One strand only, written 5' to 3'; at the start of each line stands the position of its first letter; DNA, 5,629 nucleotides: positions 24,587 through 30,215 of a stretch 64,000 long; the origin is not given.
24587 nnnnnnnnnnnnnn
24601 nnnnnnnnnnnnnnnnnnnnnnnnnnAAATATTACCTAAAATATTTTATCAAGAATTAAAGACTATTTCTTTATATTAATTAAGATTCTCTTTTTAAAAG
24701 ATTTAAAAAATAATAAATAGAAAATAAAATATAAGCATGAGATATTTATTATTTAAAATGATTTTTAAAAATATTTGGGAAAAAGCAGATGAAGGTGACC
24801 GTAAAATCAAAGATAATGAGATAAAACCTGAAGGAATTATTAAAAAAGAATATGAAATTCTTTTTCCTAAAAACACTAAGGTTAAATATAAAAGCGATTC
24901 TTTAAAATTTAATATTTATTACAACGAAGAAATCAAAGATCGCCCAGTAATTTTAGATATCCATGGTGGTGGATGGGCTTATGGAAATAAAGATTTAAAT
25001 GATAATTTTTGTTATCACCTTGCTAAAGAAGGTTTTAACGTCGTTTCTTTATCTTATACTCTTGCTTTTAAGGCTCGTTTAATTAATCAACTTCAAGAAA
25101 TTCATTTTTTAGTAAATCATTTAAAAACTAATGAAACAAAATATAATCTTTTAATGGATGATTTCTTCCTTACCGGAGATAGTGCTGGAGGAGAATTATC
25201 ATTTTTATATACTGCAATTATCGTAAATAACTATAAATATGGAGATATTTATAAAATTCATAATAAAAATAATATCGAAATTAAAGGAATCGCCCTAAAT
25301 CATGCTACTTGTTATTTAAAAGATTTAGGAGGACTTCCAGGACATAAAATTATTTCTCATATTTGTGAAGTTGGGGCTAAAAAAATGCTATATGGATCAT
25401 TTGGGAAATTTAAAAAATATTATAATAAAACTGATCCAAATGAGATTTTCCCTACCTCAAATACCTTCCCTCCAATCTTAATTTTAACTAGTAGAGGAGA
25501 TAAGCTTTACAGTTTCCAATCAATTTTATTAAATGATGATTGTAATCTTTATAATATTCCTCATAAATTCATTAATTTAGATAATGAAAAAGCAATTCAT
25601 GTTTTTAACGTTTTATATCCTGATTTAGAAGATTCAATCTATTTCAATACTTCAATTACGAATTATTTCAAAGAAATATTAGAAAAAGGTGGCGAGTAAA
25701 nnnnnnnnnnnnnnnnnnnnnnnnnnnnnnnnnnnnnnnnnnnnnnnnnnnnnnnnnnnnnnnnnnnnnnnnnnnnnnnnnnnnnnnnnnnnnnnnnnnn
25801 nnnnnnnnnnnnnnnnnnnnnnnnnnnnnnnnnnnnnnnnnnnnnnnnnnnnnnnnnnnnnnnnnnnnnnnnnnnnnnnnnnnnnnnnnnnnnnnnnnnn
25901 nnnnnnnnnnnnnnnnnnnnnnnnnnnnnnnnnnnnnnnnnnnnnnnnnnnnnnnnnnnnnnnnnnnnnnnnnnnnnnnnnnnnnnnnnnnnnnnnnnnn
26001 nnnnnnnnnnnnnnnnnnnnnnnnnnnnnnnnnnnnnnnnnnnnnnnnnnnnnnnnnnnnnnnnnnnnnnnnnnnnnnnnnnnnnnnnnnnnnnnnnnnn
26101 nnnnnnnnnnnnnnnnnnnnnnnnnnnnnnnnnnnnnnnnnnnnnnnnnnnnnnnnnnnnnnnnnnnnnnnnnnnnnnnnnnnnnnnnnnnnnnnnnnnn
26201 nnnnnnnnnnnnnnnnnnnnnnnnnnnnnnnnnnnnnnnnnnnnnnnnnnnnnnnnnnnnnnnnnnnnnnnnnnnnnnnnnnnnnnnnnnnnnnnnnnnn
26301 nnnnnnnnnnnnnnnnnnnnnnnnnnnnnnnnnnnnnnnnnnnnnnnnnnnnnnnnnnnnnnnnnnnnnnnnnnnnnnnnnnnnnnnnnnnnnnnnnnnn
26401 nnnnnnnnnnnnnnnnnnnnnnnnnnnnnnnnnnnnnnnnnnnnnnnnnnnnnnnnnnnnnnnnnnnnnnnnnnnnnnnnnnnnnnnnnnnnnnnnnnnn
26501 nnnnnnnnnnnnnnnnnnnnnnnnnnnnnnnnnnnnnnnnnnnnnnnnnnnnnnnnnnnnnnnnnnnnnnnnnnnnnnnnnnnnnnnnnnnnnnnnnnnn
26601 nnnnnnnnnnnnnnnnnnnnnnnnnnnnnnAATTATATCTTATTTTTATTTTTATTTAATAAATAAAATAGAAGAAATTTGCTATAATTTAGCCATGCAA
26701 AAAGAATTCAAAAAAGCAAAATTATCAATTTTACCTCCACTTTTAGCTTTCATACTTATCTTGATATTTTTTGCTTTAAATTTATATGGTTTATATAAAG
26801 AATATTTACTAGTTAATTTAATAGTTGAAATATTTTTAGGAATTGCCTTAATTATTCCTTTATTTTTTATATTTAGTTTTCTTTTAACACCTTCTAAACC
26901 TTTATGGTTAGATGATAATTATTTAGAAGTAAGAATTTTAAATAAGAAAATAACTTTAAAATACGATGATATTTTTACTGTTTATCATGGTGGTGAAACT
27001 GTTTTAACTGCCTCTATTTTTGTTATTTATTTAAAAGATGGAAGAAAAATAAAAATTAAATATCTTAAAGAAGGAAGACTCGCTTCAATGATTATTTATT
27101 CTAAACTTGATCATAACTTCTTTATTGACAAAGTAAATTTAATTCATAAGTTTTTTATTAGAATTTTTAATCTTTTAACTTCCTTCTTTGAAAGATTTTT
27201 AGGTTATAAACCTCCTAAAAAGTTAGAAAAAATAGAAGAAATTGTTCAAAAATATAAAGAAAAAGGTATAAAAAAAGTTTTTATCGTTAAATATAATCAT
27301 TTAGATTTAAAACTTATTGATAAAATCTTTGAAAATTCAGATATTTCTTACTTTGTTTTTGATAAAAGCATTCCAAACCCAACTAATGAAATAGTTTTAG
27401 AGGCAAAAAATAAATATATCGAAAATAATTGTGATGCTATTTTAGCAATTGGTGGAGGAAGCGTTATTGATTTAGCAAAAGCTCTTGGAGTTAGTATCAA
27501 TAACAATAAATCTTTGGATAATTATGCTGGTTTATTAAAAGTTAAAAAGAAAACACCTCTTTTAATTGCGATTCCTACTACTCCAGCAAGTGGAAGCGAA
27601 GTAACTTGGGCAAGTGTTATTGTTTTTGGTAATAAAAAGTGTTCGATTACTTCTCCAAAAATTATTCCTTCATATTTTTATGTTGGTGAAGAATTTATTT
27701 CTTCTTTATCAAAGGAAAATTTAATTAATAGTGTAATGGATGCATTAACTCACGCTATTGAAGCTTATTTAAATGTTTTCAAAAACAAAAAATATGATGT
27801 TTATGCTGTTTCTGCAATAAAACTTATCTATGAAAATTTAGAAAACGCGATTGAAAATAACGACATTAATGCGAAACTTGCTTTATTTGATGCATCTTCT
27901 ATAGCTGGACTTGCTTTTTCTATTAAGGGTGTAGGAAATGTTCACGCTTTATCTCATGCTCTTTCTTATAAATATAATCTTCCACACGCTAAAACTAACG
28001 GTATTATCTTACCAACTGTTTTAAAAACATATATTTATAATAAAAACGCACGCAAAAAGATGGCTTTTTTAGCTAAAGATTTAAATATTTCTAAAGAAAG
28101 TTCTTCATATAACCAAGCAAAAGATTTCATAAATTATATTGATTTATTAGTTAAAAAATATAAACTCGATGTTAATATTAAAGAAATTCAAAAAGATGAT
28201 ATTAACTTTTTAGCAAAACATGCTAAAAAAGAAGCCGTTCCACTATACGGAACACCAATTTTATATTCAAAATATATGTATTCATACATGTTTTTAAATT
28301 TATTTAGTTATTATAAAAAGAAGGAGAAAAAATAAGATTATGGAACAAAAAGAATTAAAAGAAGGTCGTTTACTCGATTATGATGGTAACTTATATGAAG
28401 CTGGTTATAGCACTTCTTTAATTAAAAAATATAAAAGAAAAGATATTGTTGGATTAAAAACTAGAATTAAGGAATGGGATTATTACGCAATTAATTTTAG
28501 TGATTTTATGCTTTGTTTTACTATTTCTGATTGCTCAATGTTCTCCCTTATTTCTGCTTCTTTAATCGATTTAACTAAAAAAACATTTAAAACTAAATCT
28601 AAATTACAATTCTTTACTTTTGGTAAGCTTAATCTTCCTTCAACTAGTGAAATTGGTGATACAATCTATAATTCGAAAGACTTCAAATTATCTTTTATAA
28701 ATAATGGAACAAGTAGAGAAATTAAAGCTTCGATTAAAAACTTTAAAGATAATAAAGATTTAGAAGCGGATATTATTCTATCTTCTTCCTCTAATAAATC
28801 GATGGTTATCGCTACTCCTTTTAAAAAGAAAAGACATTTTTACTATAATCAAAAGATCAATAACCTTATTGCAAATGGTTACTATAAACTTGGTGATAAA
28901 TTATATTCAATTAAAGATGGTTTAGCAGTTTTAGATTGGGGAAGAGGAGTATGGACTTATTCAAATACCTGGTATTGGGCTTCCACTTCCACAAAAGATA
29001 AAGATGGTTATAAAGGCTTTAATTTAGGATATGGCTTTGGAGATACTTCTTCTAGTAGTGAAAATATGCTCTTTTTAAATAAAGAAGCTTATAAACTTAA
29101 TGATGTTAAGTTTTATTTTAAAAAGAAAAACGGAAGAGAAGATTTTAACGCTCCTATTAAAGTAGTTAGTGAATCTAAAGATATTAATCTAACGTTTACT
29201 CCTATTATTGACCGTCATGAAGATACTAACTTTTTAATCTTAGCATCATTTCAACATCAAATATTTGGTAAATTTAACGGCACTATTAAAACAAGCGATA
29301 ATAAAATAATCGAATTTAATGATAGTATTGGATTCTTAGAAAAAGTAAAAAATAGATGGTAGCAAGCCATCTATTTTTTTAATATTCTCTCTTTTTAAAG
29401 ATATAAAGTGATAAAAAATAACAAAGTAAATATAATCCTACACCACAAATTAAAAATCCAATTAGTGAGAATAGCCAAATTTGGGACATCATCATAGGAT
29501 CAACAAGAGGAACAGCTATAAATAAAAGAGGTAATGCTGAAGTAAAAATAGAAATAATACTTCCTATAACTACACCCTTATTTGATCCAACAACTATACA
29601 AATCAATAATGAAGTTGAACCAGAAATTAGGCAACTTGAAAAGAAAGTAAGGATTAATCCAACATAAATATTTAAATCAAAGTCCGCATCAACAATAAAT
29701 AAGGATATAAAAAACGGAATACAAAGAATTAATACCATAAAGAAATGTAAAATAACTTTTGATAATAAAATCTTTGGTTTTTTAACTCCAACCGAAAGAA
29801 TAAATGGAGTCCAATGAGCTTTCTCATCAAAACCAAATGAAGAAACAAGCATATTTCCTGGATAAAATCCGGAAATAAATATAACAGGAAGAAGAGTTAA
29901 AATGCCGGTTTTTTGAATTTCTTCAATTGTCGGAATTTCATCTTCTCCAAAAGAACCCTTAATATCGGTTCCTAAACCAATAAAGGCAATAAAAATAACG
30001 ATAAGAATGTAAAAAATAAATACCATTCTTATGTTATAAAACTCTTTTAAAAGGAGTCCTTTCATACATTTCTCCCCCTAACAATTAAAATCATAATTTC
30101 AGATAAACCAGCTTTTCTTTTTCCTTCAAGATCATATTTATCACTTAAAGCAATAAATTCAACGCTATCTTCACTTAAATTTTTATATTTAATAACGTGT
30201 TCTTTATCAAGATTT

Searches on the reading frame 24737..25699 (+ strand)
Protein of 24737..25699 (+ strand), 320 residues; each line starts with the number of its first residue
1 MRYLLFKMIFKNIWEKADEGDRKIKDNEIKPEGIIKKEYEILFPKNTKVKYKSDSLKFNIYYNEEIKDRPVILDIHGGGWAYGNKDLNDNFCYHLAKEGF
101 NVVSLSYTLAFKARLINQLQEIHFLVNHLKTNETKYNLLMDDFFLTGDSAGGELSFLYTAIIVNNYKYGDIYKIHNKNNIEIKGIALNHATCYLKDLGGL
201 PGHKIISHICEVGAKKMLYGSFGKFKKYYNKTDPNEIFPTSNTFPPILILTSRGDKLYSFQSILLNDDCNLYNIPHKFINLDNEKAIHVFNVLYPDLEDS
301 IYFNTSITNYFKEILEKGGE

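Call 8: search_protein_families(library=pfam, proteins=[window:24737-25699:+], max_evalue=0.001)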
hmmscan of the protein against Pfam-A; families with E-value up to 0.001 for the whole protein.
window:24737-25699:+ (320 aa): 2 families
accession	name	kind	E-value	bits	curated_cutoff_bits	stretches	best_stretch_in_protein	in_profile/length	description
PF20434.5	BD-FAE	-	1.6e-19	70.7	26.8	1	59-261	2-207/215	BD-FAE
PF07859.19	Abhydrolase_3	-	1.3e-14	54.9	25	1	73-189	2-107/210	alpha/beta hydrolase fold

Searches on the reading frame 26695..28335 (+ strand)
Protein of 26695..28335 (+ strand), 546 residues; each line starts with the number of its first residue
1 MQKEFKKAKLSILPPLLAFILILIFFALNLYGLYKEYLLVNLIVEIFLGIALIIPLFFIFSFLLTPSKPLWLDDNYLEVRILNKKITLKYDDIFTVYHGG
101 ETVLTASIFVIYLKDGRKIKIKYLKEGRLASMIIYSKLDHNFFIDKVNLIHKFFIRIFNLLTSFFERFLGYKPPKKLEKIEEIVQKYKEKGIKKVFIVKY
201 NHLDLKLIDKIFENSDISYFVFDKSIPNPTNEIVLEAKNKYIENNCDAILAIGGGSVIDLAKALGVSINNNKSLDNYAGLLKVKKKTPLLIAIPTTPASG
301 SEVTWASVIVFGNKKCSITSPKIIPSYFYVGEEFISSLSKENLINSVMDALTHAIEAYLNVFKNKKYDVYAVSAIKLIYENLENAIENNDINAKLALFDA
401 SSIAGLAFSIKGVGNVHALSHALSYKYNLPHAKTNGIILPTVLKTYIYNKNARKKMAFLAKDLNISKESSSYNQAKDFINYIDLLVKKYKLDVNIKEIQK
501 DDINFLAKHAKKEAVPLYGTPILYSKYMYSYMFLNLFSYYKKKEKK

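Call 66: search_protein_families(library=pfam, proteins=[window:26695-28335:+], max_evalue=0.0001)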
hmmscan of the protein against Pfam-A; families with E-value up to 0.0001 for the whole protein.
window:26695-28335:+ (546 aa): 3 families
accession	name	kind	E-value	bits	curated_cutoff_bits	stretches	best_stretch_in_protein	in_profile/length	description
PF25137.1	ADH_Fe_C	-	7.6e-35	120.8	27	1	344-515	2-173/194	Fe-containing alcohol dehydrogenase family, C-terminal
PF00465.25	Fe-ADH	-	1.7e-32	112.8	31.3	1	179-327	10-163/168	Iron-containing alcohol dehydrogenase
PF13685.12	Fe-ADH_2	-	2.6e-05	24.7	28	1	203-267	33-96/149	Iron-containing alcohol dehydrogenase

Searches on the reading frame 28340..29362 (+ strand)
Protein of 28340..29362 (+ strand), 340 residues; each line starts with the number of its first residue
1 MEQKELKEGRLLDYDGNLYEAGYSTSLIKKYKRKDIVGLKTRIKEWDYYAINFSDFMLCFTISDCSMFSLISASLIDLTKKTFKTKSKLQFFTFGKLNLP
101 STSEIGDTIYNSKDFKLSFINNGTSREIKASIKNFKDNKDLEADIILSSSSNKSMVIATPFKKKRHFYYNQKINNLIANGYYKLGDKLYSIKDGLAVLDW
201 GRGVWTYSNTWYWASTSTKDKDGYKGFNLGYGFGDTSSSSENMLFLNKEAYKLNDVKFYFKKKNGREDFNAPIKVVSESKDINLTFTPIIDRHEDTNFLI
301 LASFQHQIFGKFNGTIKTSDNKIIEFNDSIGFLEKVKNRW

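Call 66: search_protein_families(library=pfam, proteins=[window:28340-29362:+], max_evalue=0.0001)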
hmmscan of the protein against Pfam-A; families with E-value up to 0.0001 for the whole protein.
window:28340-29362:+ (340 aa): 1 family
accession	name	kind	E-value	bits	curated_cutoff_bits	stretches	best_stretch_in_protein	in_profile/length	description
PF10974.15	DUF2804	-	2.7e-110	369.2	26.9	1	5-340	3-339/339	Domain of unknown function (DUF2804)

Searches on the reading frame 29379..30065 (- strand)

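Call 66: search_protein_families(library=pfam, proteins=[window:29379-30065:-], max_evalue=0.0001)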
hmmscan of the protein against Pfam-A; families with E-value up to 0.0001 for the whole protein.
window:29379-30065:- (228 aa): 1 family
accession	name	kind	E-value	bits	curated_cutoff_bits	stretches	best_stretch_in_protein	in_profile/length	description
PF13346.12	ABC2_membrane_5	-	2.9e-09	37.2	25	1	61-224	39-205/205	ABC-2 family transporter protein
